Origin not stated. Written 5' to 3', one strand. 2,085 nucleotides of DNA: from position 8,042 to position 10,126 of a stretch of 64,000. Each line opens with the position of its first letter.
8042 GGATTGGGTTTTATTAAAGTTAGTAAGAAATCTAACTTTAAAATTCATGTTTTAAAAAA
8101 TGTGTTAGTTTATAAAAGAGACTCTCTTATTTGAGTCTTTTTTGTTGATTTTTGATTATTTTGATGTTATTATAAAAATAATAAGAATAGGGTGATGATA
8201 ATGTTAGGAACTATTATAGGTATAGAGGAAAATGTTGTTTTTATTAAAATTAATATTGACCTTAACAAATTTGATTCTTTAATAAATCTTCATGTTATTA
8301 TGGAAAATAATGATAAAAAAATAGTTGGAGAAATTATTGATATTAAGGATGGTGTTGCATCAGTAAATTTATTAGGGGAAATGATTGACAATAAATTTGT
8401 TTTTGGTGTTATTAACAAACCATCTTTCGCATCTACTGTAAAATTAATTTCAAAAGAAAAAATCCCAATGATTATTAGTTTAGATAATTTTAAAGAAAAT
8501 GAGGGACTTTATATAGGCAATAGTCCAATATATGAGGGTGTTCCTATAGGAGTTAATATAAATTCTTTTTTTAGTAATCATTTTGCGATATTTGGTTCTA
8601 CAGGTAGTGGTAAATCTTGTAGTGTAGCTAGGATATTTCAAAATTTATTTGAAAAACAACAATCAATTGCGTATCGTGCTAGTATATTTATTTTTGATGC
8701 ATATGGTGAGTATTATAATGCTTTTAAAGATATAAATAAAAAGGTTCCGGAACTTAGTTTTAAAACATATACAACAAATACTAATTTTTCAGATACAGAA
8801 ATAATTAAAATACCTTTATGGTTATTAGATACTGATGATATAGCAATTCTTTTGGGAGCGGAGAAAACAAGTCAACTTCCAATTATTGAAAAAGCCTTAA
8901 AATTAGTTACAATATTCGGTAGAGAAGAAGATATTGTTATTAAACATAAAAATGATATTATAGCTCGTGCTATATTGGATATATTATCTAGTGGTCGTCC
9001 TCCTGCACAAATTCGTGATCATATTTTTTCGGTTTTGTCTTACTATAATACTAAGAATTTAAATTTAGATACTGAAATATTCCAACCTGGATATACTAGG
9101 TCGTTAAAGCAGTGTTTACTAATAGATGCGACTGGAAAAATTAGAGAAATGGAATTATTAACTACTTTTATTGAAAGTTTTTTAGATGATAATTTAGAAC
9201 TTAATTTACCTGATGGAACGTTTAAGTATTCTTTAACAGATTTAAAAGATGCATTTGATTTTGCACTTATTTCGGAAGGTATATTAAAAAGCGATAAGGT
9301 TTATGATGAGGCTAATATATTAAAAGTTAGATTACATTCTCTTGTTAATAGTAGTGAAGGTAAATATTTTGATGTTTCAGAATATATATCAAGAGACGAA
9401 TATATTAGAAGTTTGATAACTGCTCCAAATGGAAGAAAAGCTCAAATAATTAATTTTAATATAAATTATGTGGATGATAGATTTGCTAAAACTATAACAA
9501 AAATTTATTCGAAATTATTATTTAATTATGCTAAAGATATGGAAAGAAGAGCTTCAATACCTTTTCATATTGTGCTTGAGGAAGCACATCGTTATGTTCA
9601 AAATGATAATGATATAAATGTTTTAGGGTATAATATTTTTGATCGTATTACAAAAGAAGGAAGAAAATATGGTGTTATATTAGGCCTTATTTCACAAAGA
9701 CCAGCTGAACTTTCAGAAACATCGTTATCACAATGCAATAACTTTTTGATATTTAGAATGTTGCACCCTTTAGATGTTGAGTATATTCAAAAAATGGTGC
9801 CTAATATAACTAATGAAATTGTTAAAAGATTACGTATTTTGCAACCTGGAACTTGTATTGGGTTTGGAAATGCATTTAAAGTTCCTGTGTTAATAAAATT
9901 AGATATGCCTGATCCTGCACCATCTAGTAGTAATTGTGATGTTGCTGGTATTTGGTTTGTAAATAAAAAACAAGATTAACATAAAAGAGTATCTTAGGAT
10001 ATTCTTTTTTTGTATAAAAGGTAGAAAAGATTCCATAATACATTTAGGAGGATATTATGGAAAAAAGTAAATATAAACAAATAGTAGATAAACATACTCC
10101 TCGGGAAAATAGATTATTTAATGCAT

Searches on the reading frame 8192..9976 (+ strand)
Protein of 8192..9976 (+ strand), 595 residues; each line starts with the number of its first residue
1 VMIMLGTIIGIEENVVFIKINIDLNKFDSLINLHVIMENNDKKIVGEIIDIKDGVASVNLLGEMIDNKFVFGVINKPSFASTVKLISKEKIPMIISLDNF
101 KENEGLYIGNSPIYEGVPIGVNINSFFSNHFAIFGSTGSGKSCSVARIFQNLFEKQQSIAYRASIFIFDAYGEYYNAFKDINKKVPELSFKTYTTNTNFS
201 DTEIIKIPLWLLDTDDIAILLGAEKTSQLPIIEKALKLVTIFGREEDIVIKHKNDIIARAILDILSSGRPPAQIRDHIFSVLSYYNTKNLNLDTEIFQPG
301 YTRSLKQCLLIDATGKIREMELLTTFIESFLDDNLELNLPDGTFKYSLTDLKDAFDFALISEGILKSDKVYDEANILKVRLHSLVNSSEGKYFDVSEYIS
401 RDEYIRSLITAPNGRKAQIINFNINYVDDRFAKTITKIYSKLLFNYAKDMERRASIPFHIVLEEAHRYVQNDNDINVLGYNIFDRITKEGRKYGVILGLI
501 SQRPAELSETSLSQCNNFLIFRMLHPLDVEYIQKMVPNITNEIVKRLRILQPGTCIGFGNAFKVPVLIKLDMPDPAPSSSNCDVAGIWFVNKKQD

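Call 76: search_protein_families(library=pfam, proteins=[window:8192-9976:+], max_evalue=0.01)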
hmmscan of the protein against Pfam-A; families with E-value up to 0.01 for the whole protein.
window:8192-9976:+ (595 aa): 4 families
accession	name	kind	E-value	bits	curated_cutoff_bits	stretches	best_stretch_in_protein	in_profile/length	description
PF01935.23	DUF87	-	1.1e-24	88.2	23.2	1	107-243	2-126/220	Helicase HerA, central domain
PF10412.15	TrwB_AAD_bind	-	6.8e-05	22.4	20.5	1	128-182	15-63/387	Type IV secretion-system coupling protein DNA-binding domain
PF01580.24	FtsK_SpoIIIE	-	0.0071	16.2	24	0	116-153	28-64/221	FtsK/SpoIIIE family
PF12846.13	AAA_10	-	0.0075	15.8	27.5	0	128-173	21-60/362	AAA-like domain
